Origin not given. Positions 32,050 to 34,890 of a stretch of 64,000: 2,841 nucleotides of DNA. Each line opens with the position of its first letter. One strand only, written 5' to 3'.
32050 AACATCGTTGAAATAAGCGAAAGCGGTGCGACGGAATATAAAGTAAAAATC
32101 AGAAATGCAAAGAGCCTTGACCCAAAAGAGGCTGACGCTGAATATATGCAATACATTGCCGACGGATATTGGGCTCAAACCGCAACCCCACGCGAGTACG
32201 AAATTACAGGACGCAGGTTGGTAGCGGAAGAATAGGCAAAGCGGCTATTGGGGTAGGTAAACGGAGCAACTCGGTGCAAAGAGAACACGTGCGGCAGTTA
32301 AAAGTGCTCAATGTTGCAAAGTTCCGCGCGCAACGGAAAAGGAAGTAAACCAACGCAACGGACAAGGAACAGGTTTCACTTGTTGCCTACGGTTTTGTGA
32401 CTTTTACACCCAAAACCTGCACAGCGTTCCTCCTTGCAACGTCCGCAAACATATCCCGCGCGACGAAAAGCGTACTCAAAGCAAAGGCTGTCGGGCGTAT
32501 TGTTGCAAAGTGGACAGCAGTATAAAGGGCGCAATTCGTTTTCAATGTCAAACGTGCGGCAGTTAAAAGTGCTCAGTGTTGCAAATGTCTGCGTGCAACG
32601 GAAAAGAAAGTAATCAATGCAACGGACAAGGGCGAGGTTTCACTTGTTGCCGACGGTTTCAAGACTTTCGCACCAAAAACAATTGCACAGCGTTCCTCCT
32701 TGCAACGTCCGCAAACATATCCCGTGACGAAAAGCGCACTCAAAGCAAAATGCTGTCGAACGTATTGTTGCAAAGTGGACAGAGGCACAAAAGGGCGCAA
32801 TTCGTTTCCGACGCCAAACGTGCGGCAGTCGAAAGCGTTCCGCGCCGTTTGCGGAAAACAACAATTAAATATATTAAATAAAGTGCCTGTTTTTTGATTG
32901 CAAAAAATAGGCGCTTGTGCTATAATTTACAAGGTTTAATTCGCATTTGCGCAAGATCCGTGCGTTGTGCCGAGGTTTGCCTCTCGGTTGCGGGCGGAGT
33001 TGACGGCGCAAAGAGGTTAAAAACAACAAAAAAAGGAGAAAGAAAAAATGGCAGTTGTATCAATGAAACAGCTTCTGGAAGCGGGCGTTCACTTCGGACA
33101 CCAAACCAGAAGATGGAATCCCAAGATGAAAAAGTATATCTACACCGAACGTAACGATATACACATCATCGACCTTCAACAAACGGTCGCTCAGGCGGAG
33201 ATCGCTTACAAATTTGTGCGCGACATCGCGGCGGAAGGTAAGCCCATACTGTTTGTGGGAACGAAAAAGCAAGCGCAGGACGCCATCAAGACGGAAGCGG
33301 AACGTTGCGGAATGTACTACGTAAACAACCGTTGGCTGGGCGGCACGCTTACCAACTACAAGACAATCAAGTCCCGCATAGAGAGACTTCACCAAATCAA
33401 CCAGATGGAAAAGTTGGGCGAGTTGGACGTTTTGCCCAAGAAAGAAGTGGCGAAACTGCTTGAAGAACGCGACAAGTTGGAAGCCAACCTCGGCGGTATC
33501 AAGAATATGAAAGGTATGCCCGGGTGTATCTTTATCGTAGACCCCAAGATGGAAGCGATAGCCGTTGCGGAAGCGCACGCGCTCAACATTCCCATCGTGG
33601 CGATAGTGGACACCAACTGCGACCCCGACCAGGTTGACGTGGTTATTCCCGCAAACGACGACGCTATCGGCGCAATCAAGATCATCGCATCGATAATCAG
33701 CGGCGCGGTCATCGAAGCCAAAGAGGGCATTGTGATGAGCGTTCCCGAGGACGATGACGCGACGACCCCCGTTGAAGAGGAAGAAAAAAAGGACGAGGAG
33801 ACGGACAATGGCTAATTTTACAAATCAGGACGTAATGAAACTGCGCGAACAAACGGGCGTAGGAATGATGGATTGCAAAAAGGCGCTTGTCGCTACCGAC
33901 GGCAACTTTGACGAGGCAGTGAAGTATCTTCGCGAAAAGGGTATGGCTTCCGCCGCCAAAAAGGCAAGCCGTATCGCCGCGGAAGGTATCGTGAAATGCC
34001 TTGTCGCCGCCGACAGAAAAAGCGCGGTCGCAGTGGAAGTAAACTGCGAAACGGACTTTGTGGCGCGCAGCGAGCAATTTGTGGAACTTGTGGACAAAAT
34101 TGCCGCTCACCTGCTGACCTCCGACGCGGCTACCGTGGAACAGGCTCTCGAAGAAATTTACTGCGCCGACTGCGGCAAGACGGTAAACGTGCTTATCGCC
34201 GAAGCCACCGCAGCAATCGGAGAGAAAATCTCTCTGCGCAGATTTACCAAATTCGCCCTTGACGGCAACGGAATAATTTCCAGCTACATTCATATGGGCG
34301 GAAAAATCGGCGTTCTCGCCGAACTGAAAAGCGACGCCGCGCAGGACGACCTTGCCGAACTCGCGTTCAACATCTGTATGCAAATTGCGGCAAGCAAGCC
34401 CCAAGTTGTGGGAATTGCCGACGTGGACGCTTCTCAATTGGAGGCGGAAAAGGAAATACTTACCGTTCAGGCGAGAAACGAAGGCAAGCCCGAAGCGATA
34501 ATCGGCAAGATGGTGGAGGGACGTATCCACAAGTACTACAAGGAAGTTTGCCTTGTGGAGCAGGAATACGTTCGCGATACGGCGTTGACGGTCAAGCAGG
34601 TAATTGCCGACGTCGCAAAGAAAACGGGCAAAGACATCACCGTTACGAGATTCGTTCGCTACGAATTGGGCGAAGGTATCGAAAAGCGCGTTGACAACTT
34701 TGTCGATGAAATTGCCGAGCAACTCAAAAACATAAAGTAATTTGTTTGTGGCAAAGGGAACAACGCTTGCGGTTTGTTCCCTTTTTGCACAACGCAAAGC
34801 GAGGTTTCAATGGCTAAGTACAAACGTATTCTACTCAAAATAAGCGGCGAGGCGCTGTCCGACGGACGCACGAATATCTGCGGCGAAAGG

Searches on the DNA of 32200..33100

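Call 76: search_rna_families(source=window, start=32200, end=33100, threshold=evalue, max_evalue=0.1)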
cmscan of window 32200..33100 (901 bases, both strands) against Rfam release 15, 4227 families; matches with E-value up to 0.1: 2.
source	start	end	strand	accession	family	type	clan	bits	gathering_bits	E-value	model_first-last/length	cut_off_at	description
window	32866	33051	+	RF01578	RUF1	Gene; sRNA;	-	26.5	70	0.0091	1-264/264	no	Plasmodium RNA of unkown function RUF1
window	32800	32966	-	RF03120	Sarbecovirus-5UTR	Cis-reg;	CL00116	19.2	150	0.0038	1-298/298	no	Sarbecovirus 5'UTR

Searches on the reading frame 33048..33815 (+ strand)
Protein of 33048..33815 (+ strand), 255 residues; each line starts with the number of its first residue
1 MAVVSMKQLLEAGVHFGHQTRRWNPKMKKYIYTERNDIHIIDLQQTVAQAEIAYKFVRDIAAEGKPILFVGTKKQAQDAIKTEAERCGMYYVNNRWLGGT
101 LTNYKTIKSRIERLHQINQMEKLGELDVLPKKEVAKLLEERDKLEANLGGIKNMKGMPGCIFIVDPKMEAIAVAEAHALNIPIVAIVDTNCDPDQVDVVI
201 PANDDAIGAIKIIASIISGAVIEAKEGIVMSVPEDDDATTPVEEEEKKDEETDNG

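Call 54: search_protein_families(library=pfam, proteins=[window:33048-33815:+], max_evalue=0.00001)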
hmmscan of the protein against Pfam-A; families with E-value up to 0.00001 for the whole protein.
window:33048-33815:+ (255 aa): 1 family
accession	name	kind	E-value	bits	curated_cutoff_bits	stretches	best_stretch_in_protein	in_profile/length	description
PF00318.25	Ribosomal_S2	-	5.9e-99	330.1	26.1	1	9-223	1-215/216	Ribosomal protein S2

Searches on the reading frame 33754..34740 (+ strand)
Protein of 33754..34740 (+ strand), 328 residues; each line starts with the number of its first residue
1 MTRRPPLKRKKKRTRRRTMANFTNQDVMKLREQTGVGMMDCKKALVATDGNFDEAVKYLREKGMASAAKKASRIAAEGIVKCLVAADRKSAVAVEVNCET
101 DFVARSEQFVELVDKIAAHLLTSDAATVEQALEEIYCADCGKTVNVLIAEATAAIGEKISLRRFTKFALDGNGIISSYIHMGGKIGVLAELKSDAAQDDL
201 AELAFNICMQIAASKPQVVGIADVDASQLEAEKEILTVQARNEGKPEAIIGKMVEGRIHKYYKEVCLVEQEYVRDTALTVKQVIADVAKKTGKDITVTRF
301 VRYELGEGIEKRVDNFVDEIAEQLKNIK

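Call 54: search_protein_families(library=pfam, proteins=[window:33754-34740:+], max_evalue=0.00001)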
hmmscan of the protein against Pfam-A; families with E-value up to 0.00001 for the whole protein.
window:33754-34740:+ (328 aa): 1 family
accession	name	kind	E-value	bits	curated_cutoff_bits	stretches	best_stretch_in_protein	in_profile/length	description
PF00889.24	EF_TS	-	4.8e-69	232.5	27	1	91-307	1-204/204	Elongation factor TS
